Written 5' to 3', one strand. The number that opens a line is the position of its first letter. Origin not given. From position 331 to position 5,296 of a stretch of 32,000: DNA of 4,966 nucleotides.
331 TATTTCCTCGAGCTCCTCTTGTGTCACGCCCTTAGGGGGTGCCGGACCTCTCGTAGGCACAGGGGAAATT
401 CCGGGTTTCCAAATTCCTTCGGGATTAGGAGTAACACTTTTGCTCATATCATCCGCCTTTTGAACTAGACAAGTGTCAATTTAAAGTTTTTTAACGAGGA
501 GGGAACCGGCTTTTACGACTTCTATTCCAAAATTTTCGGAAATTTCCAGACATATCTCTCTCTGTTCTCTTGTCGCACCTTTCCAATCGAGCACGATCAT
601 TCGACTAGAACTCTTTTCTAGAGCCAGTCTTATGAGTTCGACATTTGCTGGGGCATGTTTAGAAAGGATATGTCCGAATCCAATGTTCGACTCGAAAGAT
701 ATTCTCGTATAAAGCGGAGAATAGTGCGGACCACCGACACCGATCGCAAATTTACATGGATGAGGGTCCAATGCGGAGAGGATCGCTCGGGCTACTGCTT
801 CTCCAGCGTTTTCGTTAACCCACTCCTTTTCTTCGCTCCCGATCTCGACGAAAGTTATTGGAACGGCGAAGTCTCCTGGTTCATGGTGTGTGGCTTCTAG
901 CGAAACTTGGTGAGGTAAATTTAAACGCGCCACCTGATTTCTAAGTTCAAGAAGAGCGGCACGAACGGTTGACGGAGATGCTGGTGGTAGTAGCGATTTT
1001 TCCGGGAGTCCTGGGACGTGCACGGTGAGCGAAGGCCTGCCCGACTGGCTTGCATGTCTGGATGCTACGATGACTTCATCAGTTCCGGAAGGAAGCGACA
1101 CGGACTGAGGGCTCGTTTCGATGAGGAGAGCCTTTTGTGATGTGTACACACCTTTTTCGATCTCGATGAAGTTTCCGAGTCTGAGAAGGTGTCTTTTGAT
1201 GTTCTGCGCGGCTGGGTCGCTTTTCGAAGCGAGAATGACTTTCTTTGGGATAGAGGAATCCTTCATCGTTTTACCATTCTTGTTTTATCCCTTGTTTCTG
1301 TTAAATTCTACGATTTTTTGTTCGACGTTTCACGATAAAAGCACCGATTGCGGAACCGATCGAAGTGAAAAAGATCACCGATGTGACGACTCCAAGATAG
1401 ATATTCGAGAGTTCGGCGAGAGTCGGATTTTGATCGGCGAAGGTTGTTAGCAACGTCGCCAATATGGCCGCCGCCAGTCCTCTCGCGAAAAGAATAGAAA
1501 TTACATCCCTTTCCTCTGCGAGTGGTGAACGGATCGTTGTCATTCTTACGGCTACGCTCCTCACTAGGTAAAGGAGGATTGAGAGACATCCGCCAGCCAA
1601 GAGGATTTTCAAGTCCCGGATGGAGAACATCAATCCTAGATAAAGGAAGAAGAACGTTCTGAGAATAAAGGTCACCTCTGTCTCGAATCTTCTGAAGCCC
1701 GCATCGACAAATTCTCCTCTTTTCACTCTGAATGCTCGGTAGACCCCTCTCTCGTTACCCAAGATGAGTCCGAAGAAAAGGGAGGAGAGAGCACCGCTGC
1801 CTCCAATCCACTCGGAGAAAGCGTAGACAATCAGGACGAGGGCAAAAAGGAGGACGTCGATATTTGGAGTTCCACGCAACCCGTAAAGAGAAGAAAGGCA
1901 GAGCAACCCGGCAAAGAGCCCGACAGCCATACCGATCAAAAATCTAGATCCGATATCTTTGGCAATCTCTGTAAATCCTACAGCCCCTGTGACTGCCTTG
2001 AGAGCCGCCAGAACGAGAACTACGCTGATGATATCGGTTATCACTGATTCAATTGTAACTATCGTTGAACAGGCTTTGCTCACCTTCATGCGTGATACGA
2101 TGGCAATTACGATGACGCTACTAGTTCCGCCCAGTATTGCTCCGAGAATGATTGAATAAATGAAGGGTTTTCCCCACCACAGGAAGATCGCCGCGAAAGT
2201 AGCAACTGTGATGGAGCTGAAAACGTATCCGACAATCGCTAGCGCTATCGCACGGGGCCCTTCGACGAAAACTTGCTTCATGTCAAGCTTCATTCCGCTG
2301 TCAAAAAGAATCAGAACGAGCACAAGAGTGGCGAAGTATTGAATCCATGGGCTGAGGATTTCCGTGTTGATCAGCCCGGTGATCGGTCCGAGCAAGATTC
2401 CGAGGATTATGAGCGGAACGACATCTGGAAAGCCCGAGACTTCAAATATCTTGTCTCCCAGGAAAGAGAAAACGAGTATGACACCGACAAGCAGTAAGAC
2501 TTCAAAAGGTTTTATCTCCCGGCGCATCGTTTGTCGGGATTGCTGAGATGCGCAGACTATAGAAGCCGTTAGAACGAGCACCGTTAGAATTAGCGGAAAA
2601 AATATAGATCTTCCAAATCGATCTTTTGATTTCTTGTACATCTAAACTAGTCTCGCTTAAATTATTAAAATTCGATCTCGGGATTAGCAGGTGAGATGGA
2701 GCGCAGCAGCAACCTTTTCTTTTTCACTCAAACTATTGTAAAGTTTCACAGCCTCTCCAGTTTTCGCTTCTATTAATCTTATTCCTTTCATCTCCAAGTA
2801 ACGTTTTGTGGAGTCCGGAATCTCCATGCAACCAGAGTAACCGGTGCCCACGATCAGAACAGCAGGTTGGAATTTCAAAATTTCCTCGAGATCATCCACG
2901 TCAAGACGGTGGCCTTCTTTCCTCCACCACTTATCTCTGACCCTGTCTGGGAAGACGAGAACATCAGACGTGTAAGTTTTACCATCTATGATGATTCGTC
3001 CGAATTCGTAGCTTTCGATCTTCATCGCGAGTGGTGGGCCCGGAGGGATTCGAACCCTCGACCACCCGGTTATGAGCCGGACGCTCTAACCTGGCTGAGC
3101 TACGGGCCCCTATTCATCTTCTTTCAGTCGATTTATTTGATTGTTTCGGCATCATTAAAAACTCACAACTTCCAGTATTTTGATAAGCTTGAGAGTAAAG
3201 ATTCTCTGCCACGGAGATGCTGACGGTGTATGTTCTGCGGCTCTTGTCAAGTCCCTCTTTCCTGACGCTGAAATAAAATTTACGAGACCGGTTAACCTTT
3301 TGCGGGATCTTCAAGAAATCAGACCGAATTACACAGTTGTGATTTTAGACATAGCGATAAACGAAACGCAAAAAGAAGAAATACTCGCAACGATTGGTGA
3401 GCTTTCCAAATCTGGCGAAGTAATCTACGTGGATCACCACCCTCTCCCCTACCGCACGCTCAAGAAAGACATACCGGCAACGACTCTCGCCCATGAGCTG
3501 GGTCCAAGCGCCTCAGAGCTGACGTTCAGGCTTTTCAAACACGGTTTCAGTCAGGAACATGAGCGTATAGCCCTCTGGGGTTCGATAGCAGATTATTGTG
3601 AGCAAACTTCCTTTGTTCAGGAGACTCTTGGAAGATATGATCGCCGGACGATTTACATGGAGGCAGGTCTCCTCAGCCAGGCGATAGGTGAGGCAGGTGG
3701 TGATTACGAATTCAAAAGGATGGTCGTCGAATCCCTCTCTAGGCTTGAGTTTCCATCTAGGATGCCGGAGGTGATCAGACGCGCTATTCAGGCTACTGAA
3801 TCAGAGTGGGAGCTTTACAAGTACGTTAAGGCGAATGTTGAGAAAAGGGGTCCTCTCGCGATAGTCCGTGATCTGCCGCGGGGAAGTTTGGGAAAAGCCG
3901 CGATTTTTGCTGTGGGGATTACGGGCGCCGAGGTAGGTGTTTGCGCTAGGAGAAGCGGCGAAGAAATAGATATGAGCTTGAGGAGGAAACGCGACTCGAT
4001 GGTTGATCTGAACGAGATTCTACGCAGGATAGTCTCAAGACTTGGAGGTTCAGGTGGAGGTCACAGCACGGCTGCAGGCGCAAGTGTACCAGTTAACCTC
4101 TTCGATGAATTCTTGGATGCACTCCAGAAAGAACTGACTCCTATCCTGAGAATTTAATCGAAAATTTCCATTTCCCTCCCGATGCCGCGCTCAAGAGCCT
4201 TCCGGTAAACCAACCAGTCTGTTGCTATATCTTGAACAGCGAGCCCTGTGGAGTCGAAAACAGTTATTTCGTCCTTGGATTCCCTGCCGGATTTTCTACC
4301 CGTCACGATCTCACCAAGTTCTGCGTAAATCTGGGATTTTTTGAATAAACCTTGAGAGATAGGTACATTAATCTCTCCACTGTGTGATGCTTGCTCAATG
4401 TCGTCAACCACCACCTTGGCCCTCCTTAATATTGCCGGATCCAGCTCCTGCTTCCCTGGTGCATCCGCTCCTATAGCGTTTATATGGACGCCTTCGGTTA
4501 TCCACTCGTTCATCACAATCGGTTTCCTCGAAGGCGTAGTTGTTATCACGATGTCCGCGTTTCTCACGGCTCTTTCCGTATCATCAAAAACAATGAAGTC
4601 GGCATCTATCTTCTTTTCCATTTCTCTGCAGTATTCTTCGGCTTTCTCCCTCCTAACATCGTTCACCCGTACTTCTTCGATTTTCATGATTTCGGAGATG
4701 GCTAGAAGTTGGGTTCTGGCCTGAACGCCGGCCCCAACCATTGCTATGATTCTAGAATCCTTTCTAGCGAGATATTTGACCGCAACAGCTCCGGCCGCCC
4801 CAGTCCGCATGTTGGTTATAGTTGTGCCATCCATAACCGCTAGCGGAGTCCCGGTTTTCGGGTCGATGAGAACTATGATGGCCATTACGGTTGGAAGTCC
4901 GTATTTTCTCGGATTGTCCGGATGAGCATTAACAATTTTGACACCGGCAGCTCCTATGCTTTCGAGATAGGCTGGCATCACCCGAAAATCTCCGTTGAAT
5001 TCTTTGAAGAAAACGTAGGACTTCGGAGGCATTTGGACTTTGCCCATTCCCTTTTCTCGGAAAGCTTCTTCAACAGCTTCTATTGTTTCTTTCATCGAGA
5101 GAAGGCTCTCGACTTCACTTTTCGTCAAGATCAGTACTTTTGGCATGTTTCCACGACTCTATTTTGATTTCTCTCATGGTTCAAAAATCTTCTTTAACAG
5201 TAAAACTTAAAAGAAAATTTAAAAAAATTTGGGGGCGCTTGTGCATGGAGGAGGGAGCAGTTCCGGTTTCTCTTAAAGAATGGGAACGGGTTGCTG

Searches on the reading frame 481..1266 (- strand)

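Call 9: search_protein_families(library=pfam, proteins=[window:481-1266:-], max_evalue=0.001)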
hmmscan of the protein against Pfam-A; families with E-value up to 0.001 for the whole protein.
window:481-1266:- (261 aa): 1 family
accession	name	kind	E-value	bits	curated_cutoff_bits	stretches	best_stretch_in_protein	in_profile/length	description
PF04414.18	tRNA_deacylase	-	1.2e-50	172.3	33.6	1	62-251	5-205/205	D-aminoacyl-tRNA deacylase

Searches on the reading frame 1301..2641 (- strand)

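Call 9: search_protein_families(library=pfam, proteins=[window:1301-2641:-], max_evalue=0.001)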
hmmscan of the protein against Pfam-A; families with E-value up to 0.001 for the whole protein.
window:1301-2641:- (446 aa): 1 family
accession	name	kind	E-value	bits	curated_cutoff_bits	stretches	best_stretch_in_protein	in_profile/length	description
PF00999.27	Na_H_Exchanger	-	1.2e-37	130.1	26.2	1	61-435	9-372/375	Sodium/hydrogen exchanger, transmembrane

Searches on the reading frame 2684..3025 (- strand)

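Call 9: search_protein_families(library=pfam, proteins=[window:2684-3025:-], max_evalue=0.001)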
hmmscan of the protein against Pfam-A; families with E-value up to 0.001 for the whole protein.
window:2684-3025:- (113 aa): 1 family
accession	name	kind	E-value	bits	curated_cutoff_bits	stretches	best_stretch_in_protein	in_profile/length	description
PF04430.19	DUF498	-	2e-25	89.3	33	1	3-110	1-109/109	Protein of unknown function (DUF498/DUF598)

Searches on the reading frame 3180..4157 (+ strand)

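Call 9: search_protein_families(library=pfam, proteins=[window:3180-4157:+], max_evalue=0.001)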
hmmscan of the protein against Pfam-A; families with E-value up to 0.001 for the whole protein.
window:3180-4157:+ (325 aa): 2 families
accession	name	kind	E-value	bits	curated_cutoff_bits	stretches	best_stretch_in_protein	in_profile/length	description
PF02272.25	DHHA1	-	5.8e-13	49.6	25.9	1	231-319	12-100/102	DHHA1 domain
PF01368.27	DHH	-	9.9e-08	32.7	28.1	1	6-128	2-111/125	DHH family, N-terminal domain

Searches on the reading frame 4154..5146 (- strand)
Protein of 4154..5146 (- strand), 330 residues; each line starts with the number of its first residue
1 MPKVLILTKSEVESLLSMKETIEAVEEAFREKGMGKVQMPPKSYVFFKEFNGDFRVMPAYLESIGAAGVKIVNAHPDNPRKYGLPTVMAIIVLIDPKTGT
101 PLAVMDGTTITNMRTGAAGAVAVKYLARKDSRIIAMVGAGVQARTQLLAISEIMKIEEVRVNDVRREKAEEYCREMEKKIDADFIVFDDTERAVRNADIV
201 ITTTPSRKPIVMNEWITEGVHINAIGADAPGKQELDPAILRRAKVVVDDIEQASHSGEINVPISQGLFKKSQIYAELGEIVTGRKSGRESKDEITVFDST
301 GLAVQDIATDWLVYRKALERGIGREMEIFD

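Call 9: search_protein_families(library=pfam, proteins=[window:4154-5146:-], max_evalue=0.001)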
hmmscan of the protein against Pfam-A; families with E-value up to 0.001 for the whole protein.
window:4154-5146:- (330 aa): 2 families
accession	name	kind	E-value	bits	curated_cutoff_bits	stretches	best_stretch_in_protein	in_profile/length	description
PF02423.21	OCD_Mu_crystall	-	3.7e-117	391.2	24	1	5-319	4-312/314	Ornithine cyclodeaminase/mu-crystallin family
PF01488.26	Shikimate_DH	-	1e-07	32.6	24.3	1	129-221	10-100/138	Shikimate / quinate 5-dehydrogenase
